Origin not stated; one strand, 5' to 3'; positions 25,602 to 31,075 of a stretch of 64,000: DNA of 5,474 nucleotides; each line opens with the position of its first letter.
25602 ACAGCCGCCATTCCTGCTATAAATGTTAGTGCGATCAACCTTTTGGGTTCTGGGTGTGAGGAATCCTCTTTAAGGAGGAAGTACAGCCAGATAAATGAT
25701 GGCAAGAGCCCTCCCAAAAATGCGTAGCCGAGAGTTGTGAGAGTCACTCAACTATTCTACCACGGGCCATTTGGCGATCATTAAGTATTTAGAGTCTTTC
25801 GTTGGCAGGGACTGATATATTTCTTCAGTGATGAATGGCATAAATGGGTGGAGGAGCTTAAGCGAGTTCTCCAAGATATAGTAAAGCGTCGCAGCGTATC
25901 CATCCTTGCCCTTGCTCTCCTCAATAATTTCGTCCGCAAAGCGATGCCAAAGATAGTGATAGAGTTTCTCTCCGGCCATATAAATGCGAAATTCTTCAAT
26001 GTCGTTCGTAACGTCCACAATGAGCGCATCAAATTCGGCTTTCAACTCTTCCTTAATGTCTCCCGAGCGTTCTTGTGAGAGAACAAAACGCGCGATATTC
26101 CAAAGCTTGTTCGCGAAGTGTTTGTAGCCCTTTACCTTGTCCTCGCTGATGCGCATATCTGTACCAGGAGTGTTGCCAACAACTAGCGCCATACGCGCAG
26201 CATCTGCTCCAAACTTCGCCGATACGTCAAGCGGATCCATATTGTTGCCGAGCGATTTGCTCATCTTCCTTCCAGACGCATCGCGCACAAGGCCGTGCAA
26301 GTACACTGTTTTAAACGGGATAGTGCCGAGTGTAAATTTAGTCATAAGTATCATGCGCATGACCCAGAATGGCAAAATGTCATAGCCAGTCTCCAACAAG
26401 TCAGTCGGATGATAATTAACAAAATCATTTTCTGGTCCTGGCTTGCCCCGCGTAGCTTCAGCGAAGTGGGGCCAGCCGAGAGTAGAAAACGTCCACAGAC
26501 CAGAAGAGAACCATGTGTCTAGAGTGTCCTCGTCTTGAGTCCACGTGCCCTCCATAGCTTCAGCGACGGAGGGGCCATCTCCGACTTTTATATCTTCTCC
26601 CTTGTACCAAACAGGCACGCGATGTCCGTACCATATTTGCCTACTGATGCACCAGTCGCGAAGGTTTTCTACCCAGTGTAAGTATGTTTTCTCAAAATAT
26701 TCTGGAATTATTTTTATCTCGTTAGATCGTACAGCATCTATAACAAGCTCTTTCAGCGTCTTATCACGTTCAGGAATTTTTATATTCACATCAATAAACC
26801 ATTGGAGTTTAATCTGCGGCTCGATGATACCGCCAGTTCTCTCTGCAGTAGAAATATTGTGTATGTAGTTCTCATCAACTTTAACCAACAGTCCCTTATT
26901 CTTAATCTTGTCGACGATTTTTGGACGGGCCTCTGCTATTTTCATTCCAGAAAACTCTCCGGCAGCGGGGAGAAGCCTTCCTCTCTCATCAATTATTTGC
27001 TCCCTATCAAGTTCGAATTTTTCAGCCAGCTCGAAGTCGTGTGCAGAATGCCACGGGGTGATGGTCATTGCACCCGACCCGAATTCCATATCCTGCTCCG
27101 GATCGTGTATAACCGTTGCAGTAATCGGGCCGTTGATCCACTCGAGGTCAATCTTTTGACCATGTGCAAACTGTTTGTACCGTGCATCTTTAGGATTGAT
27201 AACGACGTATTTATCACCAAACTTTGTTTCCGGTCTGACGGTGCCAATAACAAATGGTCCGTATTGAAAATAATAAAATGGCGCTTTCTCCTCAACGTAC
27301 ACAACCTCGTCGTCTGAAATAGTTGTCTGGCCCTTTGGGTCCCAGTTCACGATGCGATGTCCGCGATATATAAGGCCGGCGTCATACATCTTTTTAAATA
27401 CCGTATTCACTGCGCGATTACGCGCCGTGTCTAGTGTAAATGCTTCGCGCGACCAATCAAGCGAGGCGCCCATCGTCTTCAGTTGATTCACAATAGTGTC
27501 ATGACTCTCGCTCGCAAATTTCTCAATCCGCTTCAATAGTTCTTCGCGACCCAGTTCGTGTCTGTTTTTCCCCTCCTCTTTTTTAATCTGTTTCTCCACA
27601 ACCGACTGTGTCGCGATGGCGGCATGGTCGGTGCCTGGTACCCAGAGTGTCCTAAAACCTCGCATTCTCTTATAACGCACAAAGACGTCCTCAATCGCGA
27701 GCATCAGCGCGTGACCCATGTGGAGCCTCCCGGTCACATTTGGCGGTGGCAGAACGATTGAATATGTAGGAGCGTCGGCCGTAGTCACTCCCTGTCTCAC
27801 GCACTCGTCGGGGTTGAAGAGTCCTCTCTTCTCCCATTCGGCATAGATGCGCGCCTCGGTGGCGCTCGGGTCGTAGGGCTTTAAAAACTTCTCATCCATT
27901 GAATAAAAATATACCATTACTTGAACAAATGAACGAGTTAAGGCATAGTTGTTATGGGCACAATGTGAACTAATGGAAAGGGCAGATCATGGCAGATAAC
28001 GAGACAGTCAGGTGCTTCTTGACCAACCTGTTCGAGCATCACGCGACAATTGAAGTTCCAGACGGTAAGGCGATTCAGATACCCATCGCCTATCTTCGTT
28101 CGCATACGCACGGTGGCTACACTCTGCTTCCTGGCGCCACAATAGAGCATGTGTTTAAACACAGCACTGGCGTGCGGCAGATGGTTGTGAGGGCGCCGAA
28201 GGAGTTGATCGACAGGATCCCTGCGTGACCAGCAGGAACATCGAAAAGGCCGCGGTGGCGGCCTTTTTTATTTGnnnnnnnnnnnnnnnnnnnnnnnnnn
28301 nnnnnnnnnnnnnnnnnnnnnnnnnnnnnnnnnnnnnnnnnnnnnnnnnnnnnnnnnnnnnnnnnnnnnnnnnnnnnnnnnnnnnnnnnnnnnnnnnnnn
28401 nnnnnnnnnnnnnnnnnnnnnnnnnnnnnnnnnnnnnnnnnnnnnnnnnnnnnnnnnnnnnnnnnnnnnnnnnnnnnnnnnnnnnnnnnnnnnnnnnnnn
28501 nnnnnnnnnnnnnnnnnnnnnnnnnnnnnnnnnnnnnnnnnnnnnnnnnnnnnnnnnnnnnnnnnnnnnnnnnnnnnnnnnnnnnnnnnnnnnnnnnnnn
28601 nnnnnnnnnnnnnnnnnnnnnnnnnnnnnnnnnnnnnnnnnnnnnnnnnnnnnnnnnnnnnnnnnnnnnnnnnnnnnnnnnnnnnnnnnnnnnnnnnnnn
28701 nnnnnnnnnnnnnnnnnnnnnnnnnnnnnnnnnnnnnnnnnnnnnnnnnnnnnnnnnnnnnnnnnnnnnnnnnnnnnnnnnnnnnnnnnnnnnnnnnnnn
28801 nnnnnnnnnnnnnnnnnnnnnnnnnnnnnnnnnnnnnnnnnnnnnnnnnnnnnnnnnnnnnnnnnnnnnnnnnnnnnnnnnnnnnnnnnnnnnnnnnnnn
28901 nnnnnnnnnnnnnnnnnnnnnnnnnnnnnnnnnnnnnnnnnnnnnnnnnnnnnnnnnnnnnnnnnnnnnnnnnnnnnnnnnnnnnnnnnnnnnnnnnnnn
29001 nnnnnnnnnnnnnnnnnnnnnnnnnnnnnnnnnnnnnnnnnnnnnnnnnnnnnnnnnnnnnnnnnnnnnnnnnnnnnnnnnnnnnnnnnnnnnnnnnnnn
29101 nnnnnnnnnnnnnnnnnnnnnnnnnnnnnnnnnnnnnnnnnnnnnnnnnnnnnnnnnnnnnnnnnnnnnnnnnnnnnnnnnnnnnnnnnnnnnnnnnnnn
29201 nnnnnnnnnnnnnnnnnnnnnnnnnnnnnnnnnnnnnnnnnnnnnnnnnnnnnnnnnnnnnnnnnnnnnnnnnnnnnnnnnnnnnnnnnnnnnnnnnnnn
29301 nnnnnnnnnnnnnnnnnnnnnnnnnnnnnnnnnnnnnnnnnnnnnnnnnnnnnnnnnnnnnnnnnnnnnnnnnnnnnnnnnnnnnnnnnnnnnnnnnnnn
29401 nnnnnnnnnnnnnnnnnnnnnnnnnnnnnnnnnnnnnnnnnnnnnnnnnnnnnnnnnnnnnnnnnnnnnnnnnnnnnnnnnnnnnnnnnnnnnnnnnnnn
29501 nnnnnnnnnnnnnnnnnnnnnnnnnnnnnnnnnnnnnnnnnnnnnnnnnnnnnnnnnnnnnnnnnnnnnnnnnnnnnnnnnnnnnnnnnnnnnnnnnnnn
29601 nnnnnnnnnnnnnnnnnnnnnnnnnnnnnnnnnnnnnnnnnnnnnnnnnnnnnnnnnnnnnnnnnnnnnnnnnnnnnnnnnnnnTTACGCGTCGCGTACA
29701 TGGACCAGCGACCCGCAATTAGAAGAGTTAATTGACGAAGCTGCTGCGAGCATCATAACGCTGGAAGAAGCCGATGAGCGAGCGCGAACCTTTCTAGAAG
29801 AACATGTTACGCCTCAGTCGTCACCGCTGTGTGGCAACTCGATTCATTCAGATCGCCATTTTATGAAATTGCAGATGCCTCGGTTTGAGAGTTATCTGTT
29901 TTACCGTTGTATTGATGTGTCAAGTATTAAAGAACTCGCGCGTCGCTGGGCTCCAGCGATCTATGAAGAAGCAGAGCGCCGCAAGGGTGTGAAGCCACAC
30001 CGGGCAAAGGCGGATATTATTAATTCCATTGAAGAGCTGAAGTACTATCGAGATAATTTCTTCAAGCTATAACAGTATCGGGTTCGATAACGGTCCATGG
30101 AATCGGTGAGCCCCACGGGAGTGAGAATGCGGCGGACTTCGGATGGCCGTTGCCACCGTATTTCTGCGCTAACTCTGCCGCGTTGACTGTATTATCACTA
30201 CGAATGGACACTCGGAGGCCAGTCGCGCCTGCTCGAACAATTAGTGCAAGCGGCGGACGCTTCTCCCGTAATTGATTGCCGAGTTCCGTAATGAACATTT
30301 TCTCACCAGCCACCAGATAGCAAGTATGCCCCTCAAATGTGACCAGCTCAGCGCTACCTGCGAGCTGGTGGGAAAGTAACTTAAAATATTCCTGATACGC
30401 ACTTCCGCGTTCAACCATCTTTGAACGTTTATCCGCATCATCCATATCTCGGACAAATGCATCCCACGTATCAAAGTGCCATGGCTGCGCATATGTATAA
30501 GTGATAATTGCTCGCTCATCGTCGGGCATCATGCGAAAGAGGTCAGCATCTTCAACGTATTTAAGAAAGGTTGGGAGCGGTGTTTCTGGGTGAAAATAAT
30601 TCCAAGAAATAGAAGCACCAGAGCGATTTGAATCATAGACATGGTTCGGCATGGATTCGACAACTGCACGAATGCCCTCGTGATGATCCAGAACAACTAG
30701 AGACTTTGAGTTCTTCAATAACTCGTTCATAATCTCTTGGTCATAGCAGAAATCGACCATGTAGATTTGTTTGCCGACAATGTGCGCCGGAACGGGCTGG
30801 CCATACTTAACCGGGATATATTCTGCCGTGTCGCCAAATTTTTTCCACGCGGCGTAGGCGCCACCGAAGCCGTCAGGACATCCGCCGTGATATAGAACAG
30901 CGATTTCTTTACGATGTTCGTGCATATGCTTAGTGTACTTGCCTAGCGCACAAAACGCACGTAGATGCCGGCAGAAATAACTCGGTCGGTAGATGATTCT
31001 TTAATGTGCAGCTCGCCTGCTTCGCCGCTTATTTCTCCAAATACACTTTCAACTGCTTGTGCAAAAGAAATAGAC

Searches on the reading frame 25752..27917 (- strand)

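Call 7: search_protein_families(library=pfam, proteins=[window:25752-27917:-], max_evalue=0.001)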
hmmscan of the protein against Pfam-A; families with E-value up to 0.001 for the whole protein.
window:25752-27917:- (721 aa): 4 families
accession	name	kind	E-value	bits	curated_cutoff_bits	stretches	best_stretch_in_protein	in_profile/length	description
PF00133.28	tRNA-synt_1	-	2.4e-123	412.4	22.7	1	24-590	2-413/414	tRNA synthetases class I (I, L, M and V)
PF08264.19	Anticodon_1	-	1e-22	81.1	25.1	1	626-719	5-106/148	Anticodon-binding domain of tRNA ligase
PF09334.17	tRNA-synt_1g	-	2.6e-18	66.4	20.1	1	59-205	8-135/391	tRNA synthetases class I (M)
PF13603.12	tRNA-synt_1_2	-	0.00031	20.7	25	0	277-313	108-144/185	Leucyl-tRNA synthetase, editing domain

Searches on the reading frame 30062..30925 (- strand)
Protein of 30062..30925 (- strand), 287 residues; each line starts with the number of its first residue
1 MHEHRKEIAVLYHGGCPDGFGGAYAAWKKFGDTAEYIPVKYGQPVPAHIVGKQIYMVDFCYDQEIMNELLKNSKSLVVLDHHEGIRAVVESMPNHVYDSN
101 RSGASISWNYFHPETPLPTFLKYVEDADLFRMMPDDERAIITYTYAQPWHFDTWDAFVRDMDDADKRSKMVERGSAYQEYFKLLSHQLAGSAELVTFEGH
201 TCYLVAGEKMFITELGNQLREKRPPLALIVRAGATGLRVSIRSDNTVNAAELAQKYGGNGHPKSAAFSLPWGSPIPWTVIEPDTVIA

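Call 8: search_protein_families(library=pfam, proteins=[window:30062-30925:-], max_evalue=0.001)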
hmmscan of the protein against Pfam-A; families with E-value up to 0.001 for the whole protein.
window:30062-30925:- (287 aa): 1 family
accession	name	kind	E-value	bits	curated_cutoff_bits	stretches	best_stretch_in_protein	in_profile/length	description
PF02272.25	DHHA1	-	1.1e-05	26.3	25.9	1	225-270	32-84/102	DHHA1 domain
